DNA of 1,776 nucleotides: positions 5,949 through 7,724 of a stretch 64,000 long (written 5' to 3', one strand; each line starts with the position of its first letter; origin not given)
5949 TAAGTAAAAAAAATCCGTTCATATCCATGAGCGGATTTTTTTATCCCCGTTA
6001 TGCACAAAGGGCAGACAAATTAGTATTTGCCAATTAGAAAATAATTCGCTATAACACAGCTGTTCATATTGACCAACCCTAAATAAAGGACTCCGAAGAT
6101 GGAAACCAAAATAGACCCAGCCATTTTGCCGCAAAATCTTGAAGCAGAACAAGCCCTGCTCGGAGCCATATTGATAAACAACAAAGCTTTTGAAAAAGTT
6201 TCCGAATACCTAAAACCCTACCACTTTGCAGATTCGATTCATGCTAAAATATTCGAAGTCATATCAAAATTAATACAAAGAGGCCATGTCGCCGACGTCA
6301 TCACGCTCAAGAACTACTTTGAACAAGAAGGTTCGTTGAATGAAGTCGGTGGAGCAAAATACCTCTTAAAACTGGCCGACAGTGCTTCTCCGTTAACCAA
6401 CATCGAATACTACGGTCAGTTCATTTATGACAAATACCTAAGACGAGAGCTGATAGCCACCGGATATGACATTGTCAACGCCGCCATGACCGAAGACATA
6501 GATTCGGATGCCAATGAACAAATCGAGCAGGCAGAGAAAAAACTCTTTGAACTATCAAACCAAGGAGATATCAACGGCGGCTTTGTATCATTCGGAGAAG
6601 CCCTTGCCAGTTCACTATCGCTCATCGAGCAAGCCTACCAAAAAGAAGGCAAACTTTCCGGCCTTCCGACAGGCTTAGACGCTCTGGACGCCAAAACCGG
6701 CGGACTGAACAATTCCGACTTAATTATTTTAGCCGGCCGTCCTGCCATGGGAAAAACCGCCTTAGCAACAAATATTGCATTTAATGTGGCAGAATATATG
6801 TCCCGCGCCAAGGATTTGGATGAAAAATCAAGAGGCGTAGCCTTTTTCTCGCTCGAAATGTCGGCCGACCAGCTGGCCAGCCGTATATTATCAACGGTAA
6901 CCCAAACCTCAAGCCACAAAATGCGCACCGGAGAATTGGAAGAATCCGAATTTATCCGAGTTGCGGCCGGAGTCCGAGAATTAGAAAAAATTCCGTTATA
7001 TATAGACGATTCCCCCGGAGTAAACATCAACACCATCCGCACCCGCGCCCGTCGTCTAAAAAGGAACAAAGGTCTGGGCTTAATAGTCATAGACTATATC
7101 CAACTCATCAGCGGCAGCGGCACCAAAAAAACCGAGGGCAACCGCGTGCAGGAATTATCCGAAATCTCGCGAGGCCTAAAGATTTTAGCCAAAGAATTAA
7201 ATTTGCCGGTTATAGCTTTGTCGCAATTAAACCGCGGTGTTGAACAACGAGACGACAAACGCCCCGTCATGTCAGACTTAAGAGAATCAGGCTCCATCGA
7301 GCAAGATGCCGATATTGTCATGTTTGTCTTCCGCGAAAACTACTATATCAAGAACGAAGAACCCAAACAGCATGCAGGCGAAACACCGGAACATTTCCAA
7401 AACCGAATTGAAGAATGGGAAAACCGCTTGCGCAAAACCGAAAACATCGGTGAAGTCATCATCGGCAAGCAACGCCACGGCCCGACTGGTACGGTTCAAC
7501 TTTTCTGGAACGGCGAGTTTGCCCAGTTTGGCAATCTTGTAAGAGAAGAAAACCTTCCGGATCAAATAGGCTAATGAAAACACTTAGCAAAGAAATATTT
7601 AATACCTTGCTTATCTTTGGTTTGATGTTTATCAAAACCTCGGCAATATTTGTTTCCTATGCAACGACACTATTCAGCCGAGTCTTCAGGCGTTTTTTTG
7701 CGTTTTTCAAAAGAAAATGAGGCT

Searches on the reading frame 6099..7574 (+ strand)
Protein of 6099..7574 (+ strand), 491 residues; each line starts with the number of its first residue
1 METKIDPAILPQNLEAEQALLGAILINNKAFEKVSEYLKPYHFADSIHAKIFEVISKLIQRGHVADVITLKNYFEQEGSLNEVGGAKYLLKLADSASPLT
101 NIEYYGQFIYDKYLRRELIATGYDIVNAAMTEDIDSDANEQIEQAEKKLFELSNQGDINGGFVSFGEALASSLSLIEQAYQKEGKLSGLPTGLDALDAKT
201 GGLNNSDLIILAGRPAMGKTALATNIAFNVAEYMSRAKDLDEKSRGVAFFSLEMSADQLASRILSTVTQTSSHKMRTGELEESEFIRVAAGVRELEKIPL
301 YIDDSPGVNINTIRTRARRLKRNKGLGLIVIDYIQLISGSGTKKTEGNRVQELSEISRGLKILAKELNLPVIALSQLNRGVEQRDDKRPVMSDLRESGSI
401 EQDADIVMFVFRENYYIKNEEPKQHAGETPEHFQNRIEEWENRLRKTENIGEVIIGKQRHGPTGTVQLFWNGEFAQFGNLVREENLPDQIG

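Call 3: search_protein_families(library=pfam, proteins=[window:6099-7574:+], max_evalue=1)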
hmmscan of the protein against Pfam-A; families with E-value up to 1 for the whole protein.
window:6099-7574:+ (491 aa): 8 families
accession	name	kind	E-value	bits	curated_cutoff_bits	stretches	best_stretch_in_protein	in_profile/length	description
PF03796.21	DnaB_C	-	1.1e-102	343.2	27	1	188-479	1-255/255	DnaB-like helicase C terminal domain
PF00772.26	DnaB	-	2e-31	108.5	23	1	10-111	2-103/103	DnaB-like helicase N terminal domain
PF13481.12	AAA_25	-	3.2e-14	53.5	27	1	203-375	30-188/195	AAA domain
PF06745.19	ATPase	-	0.0032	17.3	26.6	1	190-355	2-149/231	KaiC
PF20720.3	nSTAND3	-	0.0075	16.4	27.2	1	203-232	14-43/155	Novel STAND NTPase 3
PF13191.12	AAA_16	-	0.019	15.9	32.6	1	207-337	25-144/167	AAA ATPase domain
PF00004.35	AAA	-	0.032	15.1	21.2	1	209-355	1-87/131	ATPase family associated with various cellular activities (AAA)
PF24883.2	NPHP3_N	-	0.051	14.2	24.8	1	204-271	20-79/164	Nephrocystin 3, N-terminal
